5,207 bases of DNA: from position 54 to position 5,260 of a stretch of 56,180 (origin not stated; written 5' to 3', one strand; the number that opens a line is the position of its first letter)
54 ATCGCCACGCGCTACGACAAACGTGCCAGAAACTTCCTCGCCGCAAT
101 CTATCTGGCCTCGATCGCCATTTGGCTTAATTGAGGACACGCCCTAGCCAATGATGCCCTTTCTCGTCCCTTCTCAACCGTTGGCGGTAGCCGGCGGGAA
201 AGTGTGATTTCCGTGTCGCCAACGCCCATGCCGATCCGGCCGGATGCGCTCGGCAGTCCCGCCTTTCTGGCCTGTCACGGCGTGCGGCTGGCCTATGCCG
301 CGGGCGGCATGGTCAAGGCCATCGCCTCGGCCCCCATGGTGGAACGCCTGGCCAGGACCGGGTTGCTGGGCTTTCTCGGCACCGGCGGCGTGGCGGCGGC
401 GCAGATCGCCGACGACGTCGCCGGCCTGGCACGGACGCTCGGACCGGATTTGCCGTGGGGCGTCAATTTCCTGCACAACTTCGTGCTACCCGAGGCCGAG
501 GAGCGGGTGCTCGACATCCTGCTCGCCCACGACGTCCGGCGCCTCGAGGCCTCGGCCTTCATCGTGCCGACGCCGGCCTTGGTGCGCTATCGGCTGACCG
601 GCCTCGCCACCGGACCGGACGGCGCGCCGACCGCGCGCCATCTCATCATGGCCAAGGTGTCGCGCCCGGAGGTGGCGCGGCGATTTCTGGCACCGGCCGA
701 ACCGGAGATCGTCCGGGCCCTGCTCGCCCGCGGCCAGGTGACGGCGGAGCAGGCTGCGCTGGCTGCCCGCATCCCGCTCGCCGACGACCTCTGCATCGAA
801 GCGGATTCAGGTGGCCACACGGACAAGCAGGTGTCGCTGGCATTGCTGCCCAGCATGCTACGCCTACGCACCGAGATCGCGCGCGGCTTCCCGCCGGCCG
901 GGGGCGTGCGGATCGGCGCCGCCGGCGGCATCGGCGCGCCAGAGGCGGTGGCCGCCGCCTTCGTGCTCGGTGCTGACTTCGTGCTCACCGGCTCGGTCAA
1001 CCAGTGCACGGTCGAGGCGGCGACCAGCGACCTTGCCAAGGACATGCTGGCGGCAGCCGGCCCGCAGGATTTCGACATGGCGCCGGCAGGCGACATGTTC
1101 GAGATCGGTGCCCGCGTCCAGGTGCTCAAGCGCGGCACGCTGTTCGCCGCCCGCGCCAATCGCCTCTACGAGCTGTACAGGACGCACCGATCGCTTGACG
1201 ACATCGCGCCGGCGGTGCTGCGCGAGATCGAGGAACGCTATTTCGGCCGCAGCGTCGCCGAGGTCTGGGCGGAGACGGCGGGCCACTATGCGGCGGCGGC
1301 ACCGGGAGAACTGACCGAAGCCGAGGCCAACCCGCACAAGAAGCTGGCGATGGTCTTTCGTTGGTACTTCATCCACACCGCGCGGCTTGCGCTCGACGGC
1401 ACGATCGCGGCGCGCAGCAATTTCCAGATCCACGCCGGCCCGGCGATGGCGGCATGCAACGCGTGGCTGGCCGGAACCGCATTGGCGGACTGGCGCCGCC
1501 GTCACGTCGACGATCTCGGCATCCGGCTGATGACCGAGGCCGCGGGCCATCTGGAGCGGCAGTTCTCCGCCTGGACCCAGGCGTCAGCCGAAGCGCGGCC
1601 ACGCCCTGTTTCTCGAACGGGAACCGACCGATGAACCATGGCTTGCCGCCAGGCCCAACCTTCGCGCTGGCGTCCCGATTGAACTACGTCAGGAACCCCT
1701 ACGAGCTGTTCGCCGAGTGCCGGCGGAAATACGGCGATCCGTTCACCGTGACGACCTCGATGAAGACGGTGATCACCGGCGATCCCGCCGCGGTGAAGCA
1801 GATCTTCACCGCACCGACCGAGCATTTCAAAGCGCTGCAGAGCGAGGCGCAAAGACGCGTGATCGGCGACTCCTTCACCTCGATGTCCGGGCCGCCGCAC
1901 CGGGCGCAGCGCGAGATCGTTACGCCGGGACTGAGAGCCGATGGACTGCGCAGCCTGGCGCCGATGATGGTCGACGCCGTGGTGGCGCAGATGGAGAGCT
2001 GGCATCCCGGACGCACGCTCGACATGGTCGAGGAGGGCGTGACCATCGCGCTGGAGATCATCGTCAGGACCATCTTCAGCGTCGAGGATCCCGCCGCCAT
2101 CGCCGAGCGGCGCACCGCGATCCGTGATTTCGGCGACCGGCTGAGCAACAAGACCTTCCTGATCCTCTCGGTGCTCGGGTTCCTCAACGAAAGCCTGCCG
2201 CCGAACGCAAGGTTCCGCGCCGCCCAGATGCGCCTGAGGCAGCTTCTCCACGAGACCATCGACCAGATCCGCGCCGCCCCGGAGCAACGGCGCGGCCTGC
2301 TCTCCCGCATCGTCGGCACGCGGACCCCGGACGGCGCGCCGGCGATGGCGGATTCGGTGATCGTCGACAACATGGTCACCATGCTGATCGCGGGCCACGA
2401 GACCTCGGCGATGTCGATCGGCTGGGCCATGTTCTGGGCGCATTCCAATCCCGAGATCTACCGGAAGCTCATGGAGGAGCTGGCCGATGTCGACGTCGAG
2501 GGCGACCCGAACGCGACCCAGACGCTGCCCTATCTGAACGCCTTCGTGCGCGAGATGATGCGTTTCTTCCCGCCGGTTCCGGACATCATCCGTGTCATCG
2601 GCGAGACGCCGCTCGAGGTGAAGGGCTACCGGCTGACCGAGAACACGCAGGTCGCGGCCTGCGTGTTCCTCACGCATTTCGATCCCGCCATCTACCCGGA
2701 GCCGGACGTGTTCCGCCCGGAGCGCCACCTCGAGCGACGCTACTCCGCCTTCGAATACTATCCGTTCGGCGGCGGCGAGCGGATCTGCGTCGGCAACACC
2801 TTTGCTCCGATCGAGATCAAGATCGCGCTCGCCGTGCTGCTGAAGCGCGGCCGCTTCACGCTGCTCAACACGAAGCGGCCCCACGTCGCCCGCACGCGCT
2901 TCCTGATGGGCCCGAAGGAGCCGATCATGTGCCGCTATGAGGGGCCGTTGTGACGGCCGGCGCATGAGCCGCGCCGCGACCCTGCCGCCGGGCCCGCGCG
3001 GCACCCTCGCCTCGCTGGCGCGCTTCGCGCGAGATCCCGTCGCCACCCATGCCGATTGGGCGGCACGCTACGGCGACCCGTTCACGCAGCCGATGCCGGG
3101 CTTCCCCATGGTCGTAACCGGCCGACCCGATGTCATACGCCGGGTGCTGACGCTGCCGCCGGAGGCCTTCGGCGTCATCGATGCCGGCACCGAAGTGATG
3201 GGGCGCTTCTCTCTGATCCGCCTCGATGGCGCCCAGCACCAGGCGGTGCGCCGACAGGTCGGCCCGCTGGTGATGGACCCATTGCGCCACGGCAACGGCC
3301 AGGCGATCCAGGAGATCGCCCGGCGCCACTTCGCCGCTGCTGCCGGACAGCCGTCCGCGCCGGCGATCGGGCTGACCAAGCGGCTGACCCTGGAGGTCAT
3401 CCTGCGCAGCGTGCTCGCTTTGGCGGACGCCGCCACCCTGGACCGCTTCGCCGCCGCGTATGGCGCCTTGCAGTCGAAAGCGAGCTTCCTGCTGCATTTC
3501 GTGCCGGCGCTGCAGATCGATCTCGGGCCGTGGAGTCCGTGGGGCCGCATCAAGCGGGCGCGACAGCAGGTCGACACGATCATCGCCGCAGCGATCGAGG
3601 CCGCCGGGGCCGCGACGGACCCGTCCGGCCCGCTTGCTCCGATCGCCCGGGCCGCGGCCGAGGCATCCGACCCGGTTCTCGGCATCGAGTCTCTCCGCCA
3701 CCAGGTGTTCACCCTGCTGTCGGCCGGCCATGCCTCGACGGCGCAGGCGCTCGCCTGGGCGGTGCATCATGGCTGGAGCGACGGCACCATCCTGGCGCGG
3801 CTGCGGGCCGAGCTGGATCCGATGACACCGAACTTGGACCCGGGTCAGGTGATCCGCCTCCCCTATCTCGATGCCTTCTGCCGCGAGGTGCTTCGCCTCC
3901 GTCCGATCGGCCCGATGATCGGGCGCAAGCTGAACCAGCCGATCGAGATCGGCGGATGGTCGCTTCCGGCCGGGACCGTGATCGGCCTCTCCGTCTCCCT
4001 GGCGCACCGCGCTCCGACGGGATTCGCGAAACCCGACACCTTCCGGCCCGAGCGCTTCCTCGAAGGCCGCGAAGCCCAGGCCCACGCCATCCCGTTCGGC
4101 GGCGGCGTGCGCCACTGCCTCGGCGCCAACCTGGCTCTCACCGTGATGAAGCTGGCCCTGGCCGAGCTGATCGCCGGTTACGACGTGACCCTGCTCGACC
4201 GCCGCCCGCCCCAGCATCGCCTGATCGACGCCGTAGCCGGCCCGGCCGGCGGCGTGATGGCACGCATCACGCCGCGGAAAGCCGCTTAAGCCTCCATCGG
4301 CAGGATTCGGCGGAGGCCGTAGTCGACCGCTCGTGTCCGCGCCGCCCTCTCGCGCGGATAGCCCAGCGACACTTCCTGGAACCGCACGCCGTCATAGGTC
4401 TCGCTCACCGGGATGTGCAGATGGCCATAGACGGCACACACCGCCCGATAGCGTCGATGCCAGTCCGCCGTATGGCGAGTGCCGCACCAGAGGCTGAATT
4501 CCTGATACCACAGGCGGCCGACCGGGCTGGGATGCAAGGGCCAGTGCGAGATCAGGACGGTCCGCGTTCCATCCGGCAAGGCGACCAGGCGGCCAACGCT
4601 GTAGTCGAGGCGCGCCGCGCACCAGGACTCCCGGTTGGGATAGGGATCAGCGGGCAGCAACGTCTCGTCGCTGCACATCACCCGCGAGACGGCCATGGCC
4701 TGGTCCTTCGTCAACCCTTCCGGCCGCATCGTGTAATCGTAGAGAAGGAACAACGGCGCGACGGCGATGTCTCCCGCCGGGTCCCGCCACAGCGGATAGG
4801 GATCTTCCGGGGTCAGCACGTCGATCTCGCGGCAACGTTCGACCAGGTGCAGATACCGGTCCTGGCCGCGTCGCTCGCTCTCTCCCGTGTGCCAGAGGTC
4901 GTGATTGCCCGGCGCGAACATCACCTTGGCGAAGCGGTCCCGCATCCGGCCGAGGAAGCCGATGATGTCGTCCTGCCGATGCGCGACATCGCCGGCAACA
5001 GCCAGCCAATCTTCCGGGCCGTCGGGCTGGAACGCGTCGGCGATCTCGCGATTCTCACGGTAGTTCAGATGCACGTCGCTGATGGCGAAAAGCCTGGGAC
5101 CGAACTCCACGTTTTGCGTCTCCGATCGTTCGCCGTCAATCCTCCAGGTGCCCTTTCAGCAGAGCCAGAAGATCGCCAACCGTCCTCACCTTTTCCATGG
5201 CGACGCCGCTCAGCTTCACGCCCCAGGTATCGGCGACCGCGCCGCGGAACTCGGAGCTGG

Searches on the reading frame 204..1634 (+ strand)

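Call 50: search_protein_families(library=pfam, proteins=[window:204-1634:+], max_evalue=0.001)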
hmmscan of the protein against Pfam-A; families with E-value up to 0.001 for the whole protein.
window:204-1634:+ (476 aa): 2 families
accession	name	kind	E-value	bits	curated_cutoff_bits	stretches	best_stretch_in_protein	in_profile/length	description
PF21607.2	FabD_helical_ins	-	1.4e-24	86.5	27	1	328-407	1-80/80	[Acyl-carrier-protein] S-malonyltransferase, inserted helical domain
PF03060.21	NMO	-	1.2e-05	25.3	28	1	176-289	140-248/331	Nitronate monooxygenase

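Call 78: search_protein_families(library=ncbifam, proteins=[window:204-1634:+], max_evalue=0.001)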
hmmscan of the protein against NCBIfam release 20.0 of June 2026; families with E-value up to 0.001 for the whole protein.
window:204-1634:+ (476 aa): 2 families
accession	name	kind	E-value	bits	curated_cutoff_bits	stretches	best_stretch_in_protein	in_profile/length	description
TIGR02814.1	pfaD_fam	subfamily_domain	1.5e-170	567.8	449.25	1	12-451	2-442/444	PfaD family polyunsaturated fatty acid/polyketide biosynthesis protein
TIGR03151.1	enACPred_II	equivalog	1.6e-06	27.7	453.1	1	196-333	133-254/307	enoyl-[acyl-carrier-protein] reductase FabK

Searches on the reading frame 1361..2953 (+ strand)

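Call 50: search_protein_families(library=pfam, proteins=[window:1361-2953:+], max_evalue=0.001)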
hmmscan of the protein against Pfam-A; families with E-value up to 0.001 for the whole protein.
window:1361-2953:+ (530 aa): 1 family
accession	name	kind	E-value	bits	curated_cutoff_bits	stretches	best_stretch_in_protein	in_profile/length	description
PF00067.27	p450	-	1.1e-58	199.6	22.8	1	96-524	5-461/462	Cytochrome P450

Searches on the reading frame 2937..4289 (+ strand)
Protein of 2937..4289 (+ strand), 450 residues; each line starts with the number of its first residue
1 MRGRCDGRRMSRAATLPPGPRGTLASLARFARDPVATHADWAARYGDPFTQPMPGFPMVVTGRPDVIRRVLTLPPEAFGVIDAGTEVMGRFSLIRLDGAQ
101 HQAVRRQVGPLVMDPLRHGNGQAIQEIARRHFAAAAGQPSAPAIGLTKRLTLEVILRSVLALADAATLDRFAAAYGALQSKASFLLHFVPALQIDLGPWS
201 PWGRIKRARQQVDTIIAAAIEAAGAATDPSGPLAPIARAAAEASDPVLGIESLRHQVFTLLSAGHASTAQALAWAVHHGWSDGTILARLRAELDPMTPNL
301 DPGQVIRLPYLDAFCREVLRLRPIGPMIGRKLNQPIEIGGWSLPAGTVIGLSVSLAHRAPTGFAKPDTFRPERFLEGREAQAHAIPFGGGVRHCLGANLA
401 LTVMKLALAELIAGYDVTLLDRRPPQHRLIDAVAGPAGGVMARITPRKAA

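Call 50: search_protein_families(library=pfam, proteins=[window:2937-4289:+], max_evalue=0.001)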
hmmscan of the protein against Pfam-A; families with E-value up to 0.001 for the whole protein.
window:2937-4289:+ (450 aa): 1 family
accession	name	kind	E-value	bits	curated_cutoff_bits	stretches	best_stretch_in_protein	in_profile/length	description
PF00067.27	p450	-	7.4e-46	157.3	22.8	1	34-427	22-444/462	Cytochrome P450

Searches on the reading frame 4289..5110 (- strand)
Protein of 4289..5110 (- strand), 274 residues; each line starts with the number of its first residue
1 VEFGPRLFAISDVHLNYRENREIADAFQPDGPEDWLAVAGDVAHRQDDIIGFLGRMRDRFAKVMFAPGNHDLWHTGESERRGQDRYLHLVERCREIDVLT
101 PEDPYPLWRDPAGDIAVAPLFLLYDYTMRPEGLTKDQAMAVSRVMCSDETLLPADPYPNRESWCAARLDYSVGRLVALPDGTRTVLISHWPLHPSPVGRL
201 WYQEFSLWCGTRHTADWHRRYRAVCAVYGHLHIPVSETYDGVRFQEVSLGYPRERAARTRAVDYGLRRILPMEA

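Call 50: search_protein_families(library=pfam, proteins=[window:4289-5110:-], max_evalue=0.001)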
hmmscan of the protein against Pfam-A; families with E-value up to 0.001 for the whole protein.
window:4289-5110:- (274 aa): 2 families
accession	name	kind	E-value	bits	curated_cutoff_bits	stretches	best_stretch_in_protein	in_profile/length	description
PF00149.33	Metallophos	-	3.7e-13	50.8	21.5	1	6-234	2-191/191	Calcineurin-like phosphoesterase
PF12850.12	Metallophos_2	-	4.1e-06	27.3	27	0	7-79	3-60/154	Calcineurin-like phosphoesterase superfamily domain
